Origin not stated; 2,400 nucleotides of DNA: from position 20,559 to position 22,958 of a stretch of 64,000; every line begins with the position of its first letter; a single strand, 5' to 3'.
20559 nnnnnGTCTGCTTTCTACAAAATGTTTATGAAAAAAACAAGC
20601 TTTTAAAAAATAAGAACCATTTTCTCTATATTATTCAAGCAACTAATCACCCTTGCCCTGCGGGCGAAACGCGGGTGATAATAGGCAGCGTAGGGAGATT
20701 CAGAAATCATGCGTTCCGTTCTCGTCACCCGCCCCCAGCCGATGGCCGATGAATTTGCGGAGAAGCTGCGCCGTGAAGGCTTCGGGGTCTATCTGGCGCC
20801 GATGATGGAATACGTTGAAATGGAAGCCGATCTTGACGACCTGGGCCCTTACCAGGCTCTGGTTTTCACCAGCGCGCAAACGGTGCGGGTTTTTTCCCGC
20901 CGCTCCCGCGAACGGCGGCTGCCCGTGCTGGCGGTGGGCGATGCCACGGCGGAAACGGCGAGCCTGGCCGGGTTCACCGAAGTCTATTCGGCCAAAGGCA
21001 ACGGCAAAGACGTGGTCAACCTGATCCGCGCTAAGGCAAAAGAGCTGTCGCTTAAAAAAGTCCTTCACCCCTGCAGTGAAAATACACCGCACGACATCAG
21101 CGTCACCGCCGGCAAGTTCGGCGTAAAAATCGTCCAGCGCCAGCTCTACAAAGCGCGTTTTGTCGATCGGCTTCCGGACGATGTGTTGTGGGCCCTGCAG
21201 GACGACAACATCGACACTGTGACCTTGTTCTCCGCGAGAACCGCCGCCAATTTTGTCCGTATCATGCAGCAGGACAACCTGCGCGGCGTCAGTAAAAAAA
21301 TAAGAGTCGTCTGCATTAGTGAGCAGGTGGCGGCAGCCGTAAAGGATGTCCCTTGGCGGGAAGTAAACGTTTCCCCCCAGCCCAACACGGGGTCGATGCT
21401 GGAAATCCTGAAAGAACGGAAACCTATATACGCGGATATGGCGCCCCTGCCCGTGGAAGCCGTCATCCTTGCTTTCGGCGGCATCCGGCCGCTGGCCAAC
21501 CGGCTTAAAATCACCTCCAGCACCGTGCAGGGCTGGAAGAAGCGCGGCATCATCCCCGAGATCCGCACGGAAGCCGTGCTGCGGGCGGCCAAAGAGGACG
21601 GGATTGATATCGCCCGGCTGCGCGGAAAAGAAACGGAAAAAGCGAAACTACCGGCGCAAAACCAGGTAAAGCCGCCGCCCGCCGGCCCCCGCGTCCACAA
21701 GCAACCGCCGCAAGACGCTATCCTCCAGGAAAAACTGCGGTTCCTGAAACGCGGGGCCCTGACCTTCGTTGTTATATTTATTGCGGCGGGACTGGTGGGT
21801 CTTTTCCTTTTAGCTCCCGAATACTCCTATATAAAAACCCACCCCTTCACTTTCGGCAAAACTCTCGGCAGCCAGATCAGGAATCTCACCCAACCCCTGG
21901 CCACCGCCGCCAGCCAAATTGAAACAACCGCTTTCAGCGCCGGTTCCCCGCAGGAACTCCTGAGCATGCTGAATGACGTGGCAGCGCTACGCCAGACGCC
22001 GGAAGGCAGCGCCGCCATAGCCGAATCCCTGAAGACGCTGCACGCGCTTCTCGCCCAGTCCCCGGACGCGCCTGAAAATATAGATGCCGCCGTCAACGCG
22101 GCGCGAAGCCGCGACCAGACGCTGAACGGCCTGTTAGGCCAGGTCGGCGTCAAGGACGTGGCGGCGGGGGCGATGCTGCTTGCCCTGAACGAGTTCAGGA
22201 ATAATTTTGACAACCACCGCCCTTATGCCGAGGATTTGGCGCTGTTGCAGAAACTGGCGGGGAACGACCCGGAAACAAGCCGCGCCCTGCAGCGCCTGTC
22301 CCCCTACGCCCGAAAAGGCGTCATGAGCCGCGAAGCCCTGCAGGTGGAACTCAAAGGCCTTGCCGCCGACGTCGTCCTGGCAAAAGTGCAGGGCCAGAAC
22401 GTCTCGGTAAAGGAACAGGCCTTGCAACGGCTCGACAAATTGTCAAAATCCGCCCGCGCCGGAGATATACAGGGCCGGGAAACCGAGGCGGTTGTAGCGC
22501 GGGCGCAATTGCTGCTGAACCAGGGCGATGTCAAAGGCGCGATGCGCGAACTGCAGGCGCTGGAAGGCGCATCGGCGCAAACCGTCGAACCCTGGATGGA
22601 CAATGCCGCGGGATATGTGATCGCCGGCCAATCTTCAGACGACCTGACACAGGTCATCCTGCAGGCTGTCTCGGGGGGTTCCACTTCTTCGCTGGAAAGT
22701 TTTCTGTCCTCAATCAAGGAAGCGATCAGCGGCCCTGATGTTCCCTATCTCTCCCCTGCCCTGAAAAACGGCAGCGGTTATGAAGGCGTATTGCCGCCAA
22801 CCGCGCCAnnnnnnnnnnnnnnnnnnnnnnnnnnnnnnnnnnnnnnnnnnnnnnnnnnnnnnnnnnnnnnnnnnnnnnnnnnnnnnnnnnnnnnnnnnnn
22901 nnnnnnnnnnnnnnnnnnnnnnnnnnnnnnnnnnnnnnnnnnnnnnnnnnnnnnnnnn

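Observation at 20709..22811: HemD fused in one reading frame to a membrane-anchored mitofilin (Mic60)-like protein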

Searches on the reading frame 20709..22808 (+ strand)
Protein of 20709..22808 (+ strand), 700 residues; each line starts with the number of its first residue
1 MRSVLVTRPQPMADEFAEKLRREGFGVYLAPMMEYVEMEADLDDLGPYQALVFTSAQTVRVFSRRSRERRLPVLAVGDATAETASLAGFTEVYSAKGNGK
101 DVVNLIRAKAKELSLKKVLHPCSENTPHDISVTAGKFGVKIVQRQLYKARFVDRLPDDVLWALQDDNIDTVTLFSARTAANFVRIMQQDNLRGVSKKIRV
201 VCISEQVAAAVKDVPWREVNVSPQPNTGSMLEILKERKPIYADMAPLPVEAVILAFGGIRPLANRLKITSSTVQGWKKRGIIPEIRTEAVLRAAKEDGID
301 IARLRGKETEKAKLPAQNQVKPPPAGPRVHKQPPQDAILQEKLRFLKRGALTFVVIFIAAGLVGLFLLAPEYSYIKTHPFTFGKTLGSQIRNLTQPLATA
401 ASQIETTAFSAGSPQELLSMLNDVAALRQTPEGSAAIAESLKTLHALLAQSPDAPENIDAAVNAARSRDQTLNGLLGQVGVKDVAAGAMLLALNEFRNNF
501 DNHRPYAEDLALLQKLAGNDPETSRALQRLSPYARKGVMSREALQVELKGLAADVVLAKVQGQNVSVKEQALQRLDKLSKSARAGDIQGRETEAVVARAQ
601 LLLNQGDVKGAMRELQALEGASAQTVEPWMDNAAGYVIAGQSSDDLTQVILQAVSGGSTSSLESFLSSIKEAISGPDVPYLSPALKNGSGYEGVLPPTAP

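Call 3: search_protein_families(library=pfam, proteins=[window:20709-22808:+], max_evalue=0.1)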
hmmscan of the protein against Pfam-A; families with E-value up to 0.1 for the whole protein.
window:20709-22808:+ (700 aa): 5 families
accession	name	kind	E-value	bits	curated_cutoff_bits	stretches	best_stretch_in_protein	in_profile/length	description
PF02602.20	HEM4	-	4.6e-38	131.1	27.5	1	14-232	1-231/231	Uroporphyrinogen-III synthase HemD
PF09731.14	Mitofilin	-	7.9e-07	28.8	27.4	1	582-633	544-596/614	Mitochondrial inner membrane protein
PF07022.19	Phage_CI_repr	-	0.0012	19.6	22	1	261-308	17-61/65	Bacteriophage CI repressor helix-turn-helix domain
PF14549.12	P22_Cro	-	0.0022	18.2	30.2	1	250-286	3-37/60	DNA-binding transcriptional regulator Cro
PF15943.11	YdaS_toxin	-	0.082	13.2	30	0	252-284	4-38/65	Bacterial toxin YdaS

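Call 4: search_protein_families(library=ncbifam, proteins=[window:20709-22808:+], max_evalue=0.1)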
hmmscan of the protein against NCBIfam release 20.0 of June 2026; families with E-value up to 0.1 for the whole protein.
window:20709-22808:+ (700 aa): 11 families
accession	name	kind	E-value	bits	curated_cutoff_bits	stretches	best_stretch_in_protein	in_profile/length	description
NF006621.0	PRK09189.1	equivalog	1e-36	126.7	223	1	4-235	3-238/240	uroporphyrinogen-III synthase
NF046037.1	carphisopro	domain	9.4e-15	54.6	38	1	249-301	1-53/54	carph-isopro domain-containing protein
NF004594.0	PRK05928.4-3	equivalog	1.2e-14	54.3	365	1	2-236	2-231/237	uroporphyrinogen-III synthase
NF004593.0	PRK05928.4-2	equivalog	5.8e-11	42.3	275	1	1-229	2-233/247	uroporphyrinogen-III synthase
NF004592.0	PRK05928.4-1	equivalog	2.4e-10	40.4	332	1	1-236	1-231/237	uroporphyrinogen-III synthase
NF004582.0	PRK05928.1-1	equivalog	7.3e-08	32.3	319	1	3-234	2-245/246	uroporphyrinogen-III synthase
NF004583.0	PRK05928.1-5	equivalog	8.7e-08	31.9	432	1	38-204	48-216/250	uroporphyrinogen-III synthase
NF004587.0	PRK05928.2-5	equivalog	4.7e-07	29.6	246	1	3-184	7-183/245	uroporphyrinogen-III synthase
NF004585.0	PRK05928.2-2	equivalog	3.9e-05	23.2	241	1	2-216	3-224/255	uroporphyrinogen-III synthase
NF004591.0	PRK05928.3-6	equivalog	0.0014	18.1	341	1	17-124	16-123/229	uroporphyrinogen-III synthase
NF004406.0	PRK05758.3-2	equivalog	0.044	13.6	172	1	436-489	31-84/186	F0F1 ATP synthase subunit delta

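Call 5: find_homologous_proteins(query=window:20709-22808:+)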
Query window:20709-22808:+ (700 aa): 165 proteins with E <= 0.001 among 8000 candidates; the best 120 are listed.
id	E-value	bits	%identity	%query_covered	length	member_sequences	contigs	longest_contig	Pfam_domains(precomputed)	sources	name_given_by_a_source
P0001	0.0e+0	1518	100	100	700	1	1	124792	PF09731.15,PF02602.21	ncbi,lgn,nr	ncbi:MAG: uroporphyrinogen-III synthase [Alphaproteobacteria bacterium]|nr:uroporphyrinogen-III synt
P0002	0.0e+0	1369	90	100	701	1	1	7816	PF09731.15,PF02602.21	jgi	-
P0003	3.2e-259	880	61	100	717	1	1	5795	PF09731.15,PF02602.21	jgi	jgi:uroporphyrinogen-III synthase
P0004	9.5e-214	730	51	100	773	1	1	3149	PF15943.12,PF09731.15,PF02602.21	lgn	-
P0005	1.5e-212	726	51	100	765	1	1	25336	PF09731.15,PF02602.21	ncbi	ncbi:MAG: uroporphyrinogen-III synthase [Pseudomonadota bacterium]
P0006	1.5e-202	693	48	100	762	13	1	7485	PF09731.15,PF02602.21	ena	-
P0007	6.1e-199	681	48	100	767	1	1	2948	PF09731.15,PF02602.21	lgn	-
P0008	1.2e-198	680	48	98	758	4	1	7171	PF09731.15,PF02602.21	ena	-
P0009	9.7e-197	674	47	100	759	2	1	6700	PF14549.13,PF09731.15,PF02602.21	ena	-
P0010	3.7e-191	655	45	100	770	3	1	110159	PF09731.15,PF02602.21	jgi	jgi:uroporphyrinogen-III synthase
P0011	2.9e-186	639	47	100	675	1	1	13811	PF02602.21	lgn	-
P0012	5.0e-180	618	48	100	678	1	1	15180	PF09731.15,PF02602.21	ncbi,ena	-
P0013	5.3e-180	618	47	100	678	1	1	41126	PF09731.15,PF02602.21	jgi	jgi:uroporphyrinogen-III synthase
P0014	1.1e-177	611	44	98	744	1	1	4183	PF09731.15,PF02602.21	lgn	-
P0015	1.8e-177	610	46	100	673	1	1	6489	PF09731.15,PF02602.21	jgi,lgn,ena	-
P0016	5.0e-176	605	46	100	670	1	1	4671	PF09731.15,PF02602.21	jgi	jgi:uroporphyrinogen-III synthase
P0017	5.4e-174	599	44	60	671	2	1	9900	PF09731.15,PF02602.21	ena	-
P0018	1.1e-172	594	44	100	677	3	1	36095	PF09731.15,PF02602.21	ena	-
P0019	9.4e-172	591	42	99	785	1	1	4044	PF09731.15,PF02602.21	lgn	-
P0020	2.6e-171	590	47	100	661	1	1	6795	PF09731.15,PF02602.21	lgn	-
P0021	2.9e-171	590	42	98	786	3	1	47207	PF09731.15,PF02602.21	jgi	jgi:uroporphyrinogen-III synthase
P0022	3.7e-171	589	45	100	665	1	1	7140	PF09731.15,PF02602.21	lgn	-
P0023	4.2e-171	589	54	44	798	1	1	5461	PF09731.15,PF02602.21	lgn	-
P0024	7.8e-171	588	42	99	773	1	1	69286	PF09731.15,PF02602.21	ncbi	-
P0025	1.2e-170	587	42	96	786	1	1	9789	PF09731.15,PF02602.21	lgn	-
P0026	2.9e-170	586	43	100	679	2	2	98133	PF09731.15,PF02602.21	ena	-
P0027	6.4e-170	585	56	43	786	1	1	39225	PF09731.15,PF02602.21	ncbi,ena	ncbi:MAG: uroporphyrinogen-III synthase [Alphaproteobacteria bacterium]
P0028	7.2e-170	585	45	98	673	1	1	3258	PF09731.15,PF02602.21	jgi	jgi:uroporphyrinogen-III synthase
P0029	1.9e-169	584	45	100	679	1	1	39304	PF02602.21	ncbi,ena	-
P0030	8.1e-169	581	42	98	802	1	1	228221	PF09731.15,PF02602.21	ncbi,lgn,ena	ncbi:MAG: uroporphyrinogen-III synthase [Alphaproteobacteria bacterium]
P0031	9.6e-169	581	47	61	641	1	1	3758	PF09731.15,PF02602.21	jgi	jgi:uroporphyrinogen-III synthase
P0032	7.1e-168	578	43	96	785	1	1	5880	PF09731.15,PF02602.21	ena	-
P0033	1.7e-167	577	42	96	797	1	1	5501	PF09731.15,PF02602.21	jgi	jgi:uroporphyrinogen-III synthase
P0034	2.4e-167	577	56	43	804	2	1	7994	PF09731.15,PF02602.21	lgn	-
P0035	1.1e-166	574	44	100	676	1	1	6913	PF09731.15,PF02602.21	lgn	-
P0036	9.2e-164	565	46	53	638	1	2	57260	PF09731.15,PF02602.21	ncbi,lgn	-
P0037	3.2e-163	563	40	63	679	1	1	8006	PF02602.21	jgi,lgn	jgi:uroporphyrinogen-III synthase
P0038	8.3e-163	562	44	100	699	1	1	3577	PF09731.15,PF02602.21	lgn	-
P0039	1.8e-162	560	47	53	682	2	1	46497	PF09731.15,PF02602.21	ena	-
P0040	6.4e-162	559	41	100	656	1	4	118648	PF09731.15,PF02602.21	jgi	jgi:uroporphyrinogen-III synthase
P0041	1.4e-161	558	40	99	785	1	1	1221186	PF09731.15,PF02602.21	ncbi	-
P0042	2.2e-161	557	41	98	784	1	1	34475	PF09731.15,PF02602.21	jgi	jgi:uroporphyrinogen-III synthase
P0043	5.8e-161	556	41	100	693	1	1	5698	PF09731.15,PF02602.21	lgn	-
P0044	3.1e-160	553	42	98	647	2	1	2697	PF09731.15,PF02602.21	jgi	-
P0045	5.0e-160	552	40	96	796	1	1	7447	PF09731.15,PF02602.21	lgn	-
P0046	1.7e-159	551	43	100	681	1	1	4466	PF09731.15,PF02602.21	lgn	-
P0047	1.8e-158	547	40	96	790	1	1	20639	PF09731.15,PF02602.21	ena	-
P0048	7.8e-158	545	47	50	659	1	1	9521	PF09731.15,PF02602.21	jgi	jgi:uroporphyrinogen-III synthase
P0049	1.2e-157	545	43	97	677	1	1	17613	PF09731.15,PF02602.21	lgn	-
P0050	2.7e-157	543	40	99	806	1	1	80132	PF09731.15,PF02602.21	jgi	jgi:uroporphyrinogen-III synthase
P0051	2.2e-155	537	39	96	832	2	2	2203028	PF09731.15,PF02602.21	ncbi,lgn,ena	-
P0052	3.6e-154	533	39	98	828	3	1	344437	PF09731.15,PF02602.21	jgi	jgi:uroporphyrinogen-III synthase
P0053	2.9e-153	530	54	43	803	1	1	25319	PF09731.15,PF02602.21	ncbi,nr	ncbi:MAG: hypothetical protein GC185_05650 [Alphaproteobacteria bacterium]|nr:hypothetical protein [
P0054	4.2e-153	530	39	98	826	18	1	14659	PF09731.15,PF02602.21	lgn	-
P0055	4.4e-153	529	39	98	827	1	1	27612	PF02602.21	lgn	-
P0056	9.6e-153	528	40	98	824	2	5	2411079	PF09731.15,PF02602.21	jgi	jgi:uroporphyrinogen-III synthase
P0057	1.1e-152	528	51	43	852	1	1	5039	PF02602.21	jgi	-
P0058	5.7e-152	526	39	94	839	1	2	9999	PF09731.15,PF02602.21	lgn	-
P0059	8.9e-152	525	40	99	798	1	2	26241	PF09731.15,PF02602.21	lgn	-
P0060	1.1e-151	525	39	98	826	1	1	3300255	PF02602.21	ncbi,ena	-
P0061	1.5e-151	524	41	96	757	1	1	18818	PF09731.15,PF02602.21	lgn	-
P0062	9.5e-151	522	48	46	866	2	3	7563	PF09731.15,PF02602.21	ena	-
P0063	1.6e-150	521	37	98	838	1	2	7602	PF02602.21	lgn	-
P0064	4.0e-149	516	41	99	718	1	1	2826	PF09731.15,PF02602.21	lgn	-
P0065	2.2e-148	514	39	98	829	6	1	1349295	PF02602.21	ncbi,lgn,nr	ncbi:MAG: uroporphyrinogen-III synthase [bacterium]|nr:uroporphyrinogen-III synthase [bacterium]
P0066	7.6e-147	509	39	94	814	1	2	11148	PF09731.15,PF02602.21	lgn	-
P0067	1.1e-146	508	37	97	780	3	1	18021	PF09731.15,PF02602.21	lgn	-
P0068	1.5e-146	508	37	100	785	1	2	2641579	PF09731.15,PF02602.21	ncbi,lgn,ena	-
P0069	2.2e-145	504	50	44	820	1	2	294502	PF02602.21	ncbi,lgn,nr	ncbi:MAG: uroporphyrinogen-III synthase [Micavibrio sp.]|nr:uroporphyrinogen-III synthase [Micavibri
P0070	4.8e-145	503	38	100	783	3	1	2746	PF09731.15,PF02602.21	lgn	-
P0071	5.4e-145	503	37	100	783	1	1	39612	PF09731.15,PF02602.21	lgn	-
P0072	9.2e-145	502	37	98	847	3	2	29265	PF09731.15,PF02602.21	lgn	-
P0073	1.6e-144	501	39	97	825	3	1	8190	PF09731.15,PF02602.21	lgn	-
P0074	8.1e-144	499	38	100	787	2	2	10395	PF09731.15,PF02602.21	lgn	-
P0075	1.4e-143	498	38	96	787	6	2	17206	PF09731.15,PF02602.21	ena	-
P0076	3.1e-143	497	38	100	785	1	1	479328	PF09731.15,PF02602.21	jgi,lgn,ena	-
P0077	1.1e-141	492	37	99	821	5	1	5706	PF09731.15,PF02602.21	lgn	-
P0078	1.1e-141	492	37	100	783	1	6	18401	PF09731.15,PF02602.21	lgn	-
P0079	1.9e-140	488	36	100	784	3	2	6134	PF09731.15,PF02602.21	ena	-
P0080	9.7e-140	485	42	51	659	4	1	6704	PF02602.21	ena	-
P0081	4.6e-138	480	36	98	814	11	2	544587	PF09731.15,PF02602.21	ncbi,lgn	-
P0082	1.3e-137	478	39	53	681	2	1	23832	PF02602.21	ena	-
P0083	2.0e-137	478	36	99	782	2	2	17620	PF09731.15,PF02602.21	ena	-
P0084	2.8e-137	477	38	93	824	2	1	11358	PF09731.15,PF02602.21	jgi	-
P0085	3.9e-136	473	38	93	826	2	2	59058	PF09731.15,PF02602.21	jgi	jgi:uroporphyrinogen-III synthase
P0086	5.0e-136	473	36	98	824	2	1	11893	PF09731.15,PF02602.21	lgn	-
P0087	5.8e-136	473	37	94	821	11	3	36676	PF09731.15,PF02602.21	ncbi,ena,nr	ncbi:MAG TPA: uroporphyrinogen-III synthase [Alphaproteobacteria bacterium]|nr:uroporphyrinogen-III 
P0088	9.0e-136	472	37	100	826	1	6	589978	PF09731.15,PF02602.21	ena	-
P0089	2.1e-135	471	36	99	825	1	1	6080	PF09731.15,PF02602.21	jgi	-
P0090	3.6e-135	470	36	99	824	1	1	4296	PF09731.15,PF02602.21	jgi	-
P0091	1.0e-134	469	42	53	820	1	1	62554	PF09731.15,PF02602.21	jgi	jgi:uroporphyrinogen-III synthase/DNA-binding transcriptional MerR regulator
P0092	1.2e-134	469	39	100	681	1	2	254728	PF02602.21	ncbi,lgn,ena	-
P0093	1.3e-134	468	36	99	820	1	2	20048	PF09731.15,PF02602.21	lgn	-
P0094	3.6e-134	467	36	99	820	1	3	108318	PF09731.15,PF02602.21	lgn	-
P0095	1.1e-133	465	36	99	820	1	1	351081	PF09731.15,PF02602.21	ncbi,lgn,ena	-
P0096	1.7e-133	465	37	93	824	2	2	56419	PF09731.15,PF02602.21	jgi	jgi:uroporphyrinogen-III synthase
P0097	3.7e-133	464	36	99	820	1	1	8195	PF09731.15,PF02602.21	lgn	-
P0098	2.0e-129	451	39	54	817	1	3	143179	PF09731.15,PF02602.21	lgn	-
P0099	3.9e-129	450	36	100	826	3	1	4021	PF09731.15,PF02602.21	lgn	-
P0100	6.1e-129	450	35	99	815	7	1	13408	PF09731.15,PF02602.21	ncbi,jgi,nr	ncbi:MAG: uroporphyrinogen-III synthase [Bdellovibrionales bacterium]|jgi:uroporphyrinogen-III synth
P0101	7.7e-129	449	34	98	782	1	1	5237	PF09731.15,PF02602.21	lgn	-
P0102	4.0e-128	447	37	94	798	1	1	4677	PF09731.15,PF02602.21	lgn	-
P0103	5.0e-128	447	38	93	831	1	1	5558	PF09731.15,PF02602.21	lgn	-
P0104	3.9e-121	424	34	97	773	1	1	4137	PF09731.15,PF02602.21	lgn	-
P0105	2.7e-116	408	33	99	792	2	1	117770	PF09731.15,PF02602.21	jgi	jgi:uroporphyrinogen-III synthase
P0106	2.7e-108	382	36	99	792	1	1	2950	PF09731.15,PF02602.21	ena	-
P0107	2.7e-103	365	34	94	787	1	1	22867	PF09731.15,PF02602.21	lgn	-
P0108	4.7e-100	354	33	96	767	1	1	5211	PF09731.15,PF02602.21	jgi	jgi:uroporphyrinogen-III synthase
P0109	7.1e-90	321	35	71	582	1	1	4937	PF09731.15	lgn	-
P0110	2.0e-88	316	34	94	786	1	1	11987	PF02602.21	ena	-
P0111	1.6e-76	277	30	90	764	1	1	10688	PF09731.15,PF02602.21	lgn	-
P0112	1.3e-68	250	32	47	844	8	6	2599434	PF09731.15,PF02602.21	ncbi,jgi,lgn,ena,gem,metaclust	jgi:uroporphyrinogen-III synthase|metaclust:\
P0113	3.0e-67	246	34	61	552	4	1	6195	PF09731.15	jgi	jgi:hypothetical protein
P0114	8.0e-61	225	35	60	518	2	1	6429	PF10805.15,PF09731.15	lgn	-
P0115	2.6e-57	213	37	43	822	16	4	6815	PF09731.15,PF02602.21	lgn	-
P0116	1.3e-56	211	36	44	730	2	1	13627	PF09731.15,PF02602.21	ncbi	-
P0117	2.1e-56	210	34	44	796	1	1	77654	PF09731.15,PF02602.21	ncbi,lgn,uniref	ncbi:uroporphyrinogen-III synthase [Inquilinus sp. YAF38]|uniref:uroporphyrinogen-III synthase n=1 T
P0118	3.1e-56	210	35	43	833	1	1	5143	PF06005.19,PF09731.15,PF07889.18,PF02602.21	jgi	-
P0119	2.4e-55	207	33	44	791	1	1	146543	PF09731.15,PF02602.21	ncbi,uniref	ncbi:uroporphyrinogen-III synthase [Inquilinus sp. CA228]|uniref:uroporphyrinogen-III synthase n=1 T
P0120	8.5e-55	205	34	44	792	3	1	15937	PF09731.15,PF02602.21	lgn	-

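Call 21: find_related_loci(query=window:20709-22808:+, collection=genome_contigs, flank=8000)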
Query window:20709-22808:+ (700 aa) in genome_contigs; peptide patterns used: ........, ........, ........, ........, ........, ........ (x = any residue, [..] = any of these).
23 stretches matched a pattern, but none encodes a relative of the query by tblastn (E <= 1e-3).

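Call 23: find_related_loci(query=A2, collection=genome_contigs, flank=8000)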
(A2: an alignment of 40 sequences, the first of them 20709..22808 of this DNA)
Query A2 (700 aa) in genome_contigs; peptide patterns used: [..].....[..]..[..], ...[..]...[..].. (x = any residue, [..] = any of these).
499 stretches matched a pattern; 438 encode a relative of the query (tblastn E <= 1e-3); the best 80 are kept; 80 distinct loci.
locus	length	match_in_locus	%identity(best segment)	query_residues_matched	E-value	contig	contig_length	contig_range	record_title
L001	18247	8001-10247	51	1-689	0e+0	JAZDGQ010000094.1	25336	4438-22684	MAG: Pseudomonadota bacterium isolate MEGAHIT-group-0.273 k141_6978649, whole genome shotgun sequence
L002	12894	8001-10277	48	1-699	0e+0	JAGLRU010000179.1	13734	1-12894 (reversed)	MAG: Alphaproteobacteria bacterium isolate RS_9_27 ROV157_9.bin.27.fa_179, whole genome shotgun sequence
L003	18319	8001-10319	42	1-696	2e-180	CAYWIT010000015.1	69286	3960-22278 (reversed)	MAG TPA_asm: uncultured Rhodospirillaceae bacterium isolate SRP263991_co5_116 genome assembly, contig: NODE_902_length_6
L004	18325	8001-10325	42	1-683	1e-172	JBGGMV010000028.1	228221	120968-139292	MAG: Alphaproteobacteria bacterium isolate bin.025 k141_1741422, whole genome shotgun sequence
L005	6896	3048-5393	39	2-685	3e-160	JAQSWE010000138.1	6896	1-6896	MAG: Alphaproteobacteria bacterium isolate C_No_T20_C_bin.40 scaffold_11140, whole genome shotgun sequence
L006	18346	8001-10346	39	2-685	2e-159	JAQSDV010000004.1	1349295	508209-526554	MAG: bacterium isolate D1-2020 MAG006 NODE_2_length_1349295_cov_27.895650, whole genome shotgun sequence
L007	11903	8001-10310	39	2-675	2e-158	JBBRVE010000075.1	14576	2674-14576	MAG: Bdellovibrionales bacterium isolate La3_metabat2.091 La3_metabat2.091_K_1958096_L_14576_cov_15.0000, whole genome s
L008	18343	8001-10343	39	2-685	7e-157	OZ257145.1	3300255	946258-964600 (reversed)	MAG: Alphaproteobacteria bacterium isolate 69972d1d-dbf9-468a-a7e1-338fb8fe1a5a genome assembly, chromosome: 1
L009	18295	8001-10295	39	2-670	4e-156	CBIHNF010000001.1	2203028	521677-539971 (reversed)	MAG TPA_asm: uncultured Alphaproteobacteria bacterium isolate SRR18156212_concoct_42 genome assembly, contig: ERZ2733687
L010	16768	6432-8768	39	2-685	9e-152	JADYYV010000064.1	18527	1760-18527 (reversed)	MAG: Alphaproteobacteria bacterium isolate SJ545 c_000000359485, whole genome shotgun sequence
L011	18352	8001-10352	37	1-700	3e-151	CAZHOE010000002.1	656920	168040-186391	MAG TPA_asm: uncultured Micavibrio sp. isolate SRP062349_co2_98 genome assembly, contig: NODE_6_length_656920_cov_25.334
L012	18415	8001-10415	36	1-689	6e-144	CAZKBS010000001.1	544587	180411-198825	MAG TPA_asm: uncultured Micavibrio sp. isolate SRP290908_co2_99 genome assembly, contig: NODE_5_length_544587_cov_36.572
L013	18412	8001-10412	36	1-691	1e-142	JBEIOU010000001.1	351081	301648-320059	MAG: Micavibrio sp. isolate Sample-106-S6-bin-24 Sample_106_S6-bin_24-k141_802975, whole genome shotgun sequence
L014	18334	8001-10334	40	1-690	6e-167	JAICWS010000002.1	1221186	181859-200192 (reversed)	MAG: Alphaproteobacteria bacterium isolate LS_FP_2_bin.61 k141_1306701_length_1221186_cov_27.3567, whole genome shotgun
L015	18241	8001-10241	37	1-658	1e-132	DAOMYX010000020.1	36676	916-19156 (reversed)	MAG TPA_asm: Alphaproteobacteria bacterium isolate AMR_MDS_5615 NODE_430_length_36676_cov_20.622484, whole genome shotgu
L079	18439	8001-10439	33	4-698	1e-43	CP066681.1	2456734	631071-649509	MAG: Micavibrio aeruginosavorus isolate NC_groundwater_70_Ag_B-0.1um_54_66 chromosome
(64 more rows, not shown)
